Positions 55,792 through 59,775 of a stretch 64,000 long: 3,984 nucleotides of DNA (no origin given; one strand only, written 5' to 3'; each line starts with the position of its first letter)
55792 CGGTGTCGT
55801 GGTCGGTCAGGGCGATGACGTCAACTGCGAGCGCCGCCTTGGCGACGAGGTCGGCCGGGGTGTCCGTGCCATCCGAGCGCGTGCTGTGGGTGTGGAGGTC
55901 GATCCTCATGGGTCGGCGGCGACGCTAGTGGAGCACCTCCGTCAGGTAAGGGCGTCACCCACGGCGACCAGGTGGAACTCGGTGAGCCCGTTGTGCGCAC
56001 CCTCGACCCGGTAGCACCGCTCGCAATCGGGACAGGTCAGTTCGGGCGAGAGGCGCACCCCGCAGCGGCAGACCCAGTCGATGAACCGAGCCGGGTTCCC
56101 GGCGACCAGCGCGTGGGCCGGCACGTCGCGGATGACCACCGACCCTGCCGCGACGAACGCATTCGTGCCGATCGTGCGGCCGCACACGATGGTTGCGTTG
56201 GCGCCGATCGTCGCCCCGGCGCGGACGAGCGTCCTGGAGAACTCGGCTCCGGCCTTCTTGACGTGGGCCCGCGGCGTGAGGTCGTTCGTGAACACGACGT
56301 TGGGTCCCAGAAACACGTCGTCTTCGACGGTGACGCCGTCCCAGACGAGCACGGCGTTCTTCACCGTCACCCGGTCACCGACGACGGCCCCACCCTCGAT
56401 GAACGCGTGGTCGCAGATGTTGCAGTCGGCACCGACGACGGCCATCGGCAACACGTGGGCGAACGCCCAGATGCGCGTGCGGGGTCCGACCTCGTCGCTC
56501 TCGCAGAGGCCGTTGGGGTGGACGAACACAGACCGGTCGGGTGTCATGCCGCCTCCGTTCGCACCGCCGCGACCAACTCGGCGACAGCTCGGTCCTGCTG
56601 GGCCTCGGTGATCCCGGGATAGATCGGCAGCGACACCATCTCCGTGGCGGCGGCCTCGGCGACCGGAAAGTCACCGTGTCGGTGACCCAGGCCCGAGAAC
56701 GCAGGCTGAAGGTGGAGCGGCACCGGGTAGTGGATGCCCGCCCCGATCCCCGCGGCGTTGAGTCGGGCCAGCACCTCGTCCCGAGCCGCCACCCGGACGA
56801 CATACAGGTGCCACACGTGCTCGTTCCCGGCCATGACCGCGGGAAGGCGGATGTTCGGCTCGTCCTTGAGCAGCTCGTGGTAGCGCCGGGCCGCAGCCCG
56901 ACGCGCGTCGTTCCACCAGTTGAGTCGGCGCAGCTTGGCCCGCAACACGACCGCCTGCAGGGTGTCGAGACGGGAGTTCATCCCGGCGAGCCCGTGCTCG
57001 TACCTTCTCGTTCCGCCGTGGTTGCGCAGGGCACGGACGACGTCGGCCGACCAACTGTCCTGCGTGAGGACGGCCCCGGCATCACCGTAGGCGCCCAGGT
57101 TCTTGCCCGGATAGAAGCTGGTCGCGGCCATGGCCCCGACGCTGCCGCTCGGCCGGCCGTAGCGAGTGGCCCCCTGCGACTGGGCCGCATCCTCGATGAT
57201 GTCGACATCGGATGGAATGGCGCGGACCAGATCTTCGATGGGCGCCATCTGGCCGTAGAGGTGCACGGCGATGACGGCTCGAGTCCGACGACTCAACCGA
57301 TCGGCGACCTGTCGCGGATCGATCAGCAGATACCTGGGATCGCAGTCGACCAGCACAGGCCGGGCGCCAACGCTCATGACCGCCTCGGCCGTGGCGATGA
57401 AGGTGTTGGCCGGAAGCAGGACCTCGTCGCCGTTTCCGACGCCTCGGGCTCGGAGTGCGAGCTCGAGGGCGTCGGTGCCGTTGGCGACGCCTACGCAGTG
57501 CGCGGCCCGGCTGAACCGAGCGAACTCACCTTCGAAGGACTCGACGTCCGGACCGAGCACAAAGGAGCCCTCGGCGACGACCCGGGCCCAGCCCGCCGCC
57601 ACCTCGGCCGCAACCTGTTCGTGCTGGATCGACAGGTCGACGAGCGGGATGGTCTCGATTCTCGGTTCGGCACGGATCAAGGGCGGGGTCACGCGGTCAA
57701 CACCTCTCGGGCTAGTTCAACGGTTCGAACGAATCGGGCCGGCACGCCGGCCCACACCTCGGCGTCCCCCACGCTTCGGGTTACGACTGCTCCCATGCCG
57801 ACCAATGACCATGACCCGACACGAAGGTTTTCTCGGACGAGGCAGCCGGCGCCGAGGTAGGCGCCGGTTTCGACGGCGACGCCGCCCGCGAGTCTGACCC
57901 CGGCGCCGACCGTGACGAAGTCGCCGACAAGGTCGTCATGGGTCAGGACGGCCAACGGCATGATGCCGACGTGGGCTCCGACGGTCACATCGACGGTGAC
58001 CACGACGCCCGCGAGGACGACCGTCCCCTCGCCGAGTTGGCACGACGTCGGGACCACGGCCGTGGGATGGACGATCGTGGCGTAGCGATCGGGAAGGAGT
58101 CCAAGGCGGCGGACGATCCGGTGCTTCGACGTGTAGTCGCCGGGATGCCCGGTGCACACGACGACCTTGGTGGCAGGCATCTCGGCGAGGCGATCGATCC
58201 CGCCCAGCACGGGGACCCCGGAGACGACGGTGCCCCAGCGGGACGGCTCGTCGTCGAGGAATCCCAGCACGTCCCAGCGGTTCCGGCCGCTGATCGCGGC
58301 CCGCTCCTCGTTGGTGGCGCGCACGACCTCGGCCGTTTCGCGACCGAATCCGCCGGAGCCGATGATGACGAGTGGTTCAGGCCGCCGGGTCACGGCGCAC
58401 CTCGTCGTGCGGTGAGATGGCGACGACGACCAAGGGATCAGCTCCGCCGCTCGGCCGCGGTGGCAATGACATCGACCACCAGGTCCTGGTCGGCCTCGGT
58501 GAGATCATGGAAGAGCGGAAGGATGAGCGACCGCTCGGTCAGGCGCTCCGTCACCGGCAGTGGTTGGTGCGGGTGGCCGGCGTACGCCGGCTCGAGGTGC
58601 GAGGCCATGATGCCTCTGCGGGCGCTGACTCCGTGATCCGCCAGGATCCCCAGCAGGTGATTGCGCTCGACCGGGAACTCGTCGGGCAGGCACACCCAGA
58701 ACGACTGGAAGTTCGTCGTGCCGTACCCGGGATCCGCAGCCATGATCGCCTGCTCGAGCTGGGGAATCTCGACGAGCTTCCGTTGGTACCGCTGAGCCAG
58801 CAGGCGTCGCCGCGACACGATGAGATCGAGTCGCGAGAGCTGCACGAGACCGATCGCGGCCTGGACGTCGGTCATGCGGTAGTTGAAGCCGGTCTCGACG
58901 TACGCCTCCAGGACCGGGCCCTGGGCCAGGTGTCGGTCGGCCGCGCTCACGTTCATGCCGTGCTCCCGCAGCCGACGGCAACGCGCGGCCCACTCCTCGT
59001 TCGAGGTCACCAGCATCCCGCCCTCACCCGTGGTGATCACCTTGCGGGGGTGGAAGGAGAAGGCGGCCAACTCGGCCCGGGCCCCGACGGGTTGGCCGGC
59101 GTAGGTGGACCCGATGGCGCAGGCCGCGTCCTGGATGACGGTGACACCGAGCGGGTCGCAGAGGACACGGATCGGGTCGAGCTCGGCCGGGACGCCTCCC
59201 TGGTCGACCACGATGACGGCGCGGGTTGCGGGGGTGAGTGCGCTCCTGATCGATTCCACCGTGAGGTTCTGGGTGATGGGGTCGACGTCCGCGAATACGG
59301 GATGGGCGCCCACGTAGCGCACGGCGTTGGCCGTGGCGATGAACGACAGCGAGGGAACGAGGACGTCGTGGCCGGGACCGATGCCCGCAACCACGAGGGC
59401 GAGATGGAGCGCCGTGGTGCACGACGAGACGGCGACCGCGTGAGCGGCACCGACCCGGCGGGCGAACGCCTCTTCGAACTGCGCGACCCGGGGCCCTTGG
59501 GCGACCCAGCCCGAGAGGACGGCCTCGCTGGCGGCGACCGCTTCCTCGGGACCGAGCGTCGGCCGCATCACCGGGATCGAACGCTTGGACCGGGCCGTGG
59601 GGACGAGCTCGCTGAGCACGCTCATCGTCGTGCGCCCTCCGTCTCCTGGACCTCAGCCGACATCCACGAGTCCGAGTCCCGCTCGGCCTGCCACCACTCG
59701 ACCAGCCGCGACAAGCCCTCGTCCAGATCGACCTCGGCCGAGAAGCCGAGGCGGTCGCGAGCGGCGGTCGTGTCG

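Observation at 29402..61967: Five PhoB/OmpR-style promoter cassettes (4 x CTTCAG at 11-bp phasing, 10 nt from a -10 box) wire the polysaccharide locus into one putative regulon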

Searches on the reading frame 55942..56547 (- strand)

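Call 14: search_protein_families(library=pfam, proteins=[window:55942-56547:-])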
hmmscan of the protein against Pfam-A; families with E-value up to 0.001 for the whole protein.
window:55942-56547:- (201 aa): 3 families
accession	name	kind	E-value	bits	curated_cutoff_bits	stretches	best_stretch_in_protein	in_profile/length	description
PF00132.30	Hexapep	-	5.1e-17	61.2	27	3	107-139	3-35/36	Bacterial transferase hexapeptide (six repeats)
PF25084.1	LbH_EIF2B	-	9.9e-06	26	54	1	21-87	25-94/105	EIF2B subunit epsilon LbH domain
PF14602.12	Hexapep_2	-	2.3e-05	24.5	27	0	112-138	8-32/34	Hexapeptide repeat of succinyl-transferase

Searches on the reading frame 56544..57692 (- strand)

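Call 14: search_protein_families(library=pfam, proteins=[window:56544-57692:-])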
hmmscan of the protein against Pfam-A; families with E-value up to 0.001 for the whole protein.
window:56544-57692:- (382 aa): 1 family
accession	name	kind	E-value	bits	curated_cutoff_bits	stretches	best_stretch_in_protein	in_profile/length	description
PF01041.23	DegT_DnrJ_EryC1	-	2.6e-103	346.4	19.8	1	35-373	11-359/360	DegT/DnrJ/EryC1/StrS aminotransferase family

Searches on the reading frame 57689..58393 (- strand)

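Call 14: search_protein_families(library=pfam, proteins=[window:57689-58393:-])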
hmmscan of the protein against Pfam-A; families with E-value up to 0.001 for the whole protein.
window:57689-58393:- (234 aa): 3 families
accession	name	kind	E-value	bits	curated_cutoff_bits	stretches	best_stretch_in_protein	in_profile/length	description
PF00132.30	Hexapep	-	1.2e-09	37.9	27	1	156-187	4-35/36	Bacterial transferase hexapeptide (six repeats)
PF17836.7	PglD_N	-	2.5e-07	31.6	23.4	1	8-82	2-66/78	PglD N-terminal domain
PF25084.1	LbH_EIF2B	-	0.00078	19.9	54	0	112-177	39-102/105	EIF2B subunit epsilon LbH domain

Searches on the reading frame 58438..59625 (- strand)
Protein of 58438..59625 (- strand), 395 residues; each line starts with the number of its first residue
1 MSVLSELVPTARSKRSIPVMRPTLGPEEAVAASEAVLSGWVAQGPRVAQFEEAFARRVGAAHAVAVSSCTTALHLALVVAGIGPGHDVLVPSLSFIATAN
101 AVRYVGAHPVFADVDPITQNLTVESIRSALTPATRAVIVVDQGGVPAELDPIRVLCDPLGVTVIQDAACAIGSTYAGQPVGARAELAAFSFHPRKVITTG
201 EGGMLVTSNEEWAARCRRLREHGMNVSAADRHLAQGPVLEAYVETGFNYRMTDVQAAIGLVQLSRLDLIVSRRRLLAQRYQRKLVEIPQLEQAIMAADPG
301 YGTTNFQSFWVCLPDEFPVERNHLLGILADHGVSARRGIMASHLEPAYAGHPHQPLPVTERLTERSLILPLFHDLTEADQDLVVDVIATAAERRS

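Call 14: search_protein_families(library=pfam, proteins=[window:58438-59625:-])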
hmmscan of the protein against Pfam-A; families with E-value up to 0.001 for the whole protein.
window:58438-59625:- (395 aa): 2 families
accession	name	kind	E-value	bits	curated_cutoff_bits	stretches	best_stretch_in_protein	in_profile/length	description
PF01041.23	DegT_DnrJ_EryC1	-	1.1e-108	364.1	19.8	1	25-387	4-359/360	DegT/DnrJ/EryC1/StrS aminotransferase family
PF00155.27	Aminotran_1_2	-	3.6e-06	26.9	19.7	1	48-138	45-150/361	Aminotransferase class I and II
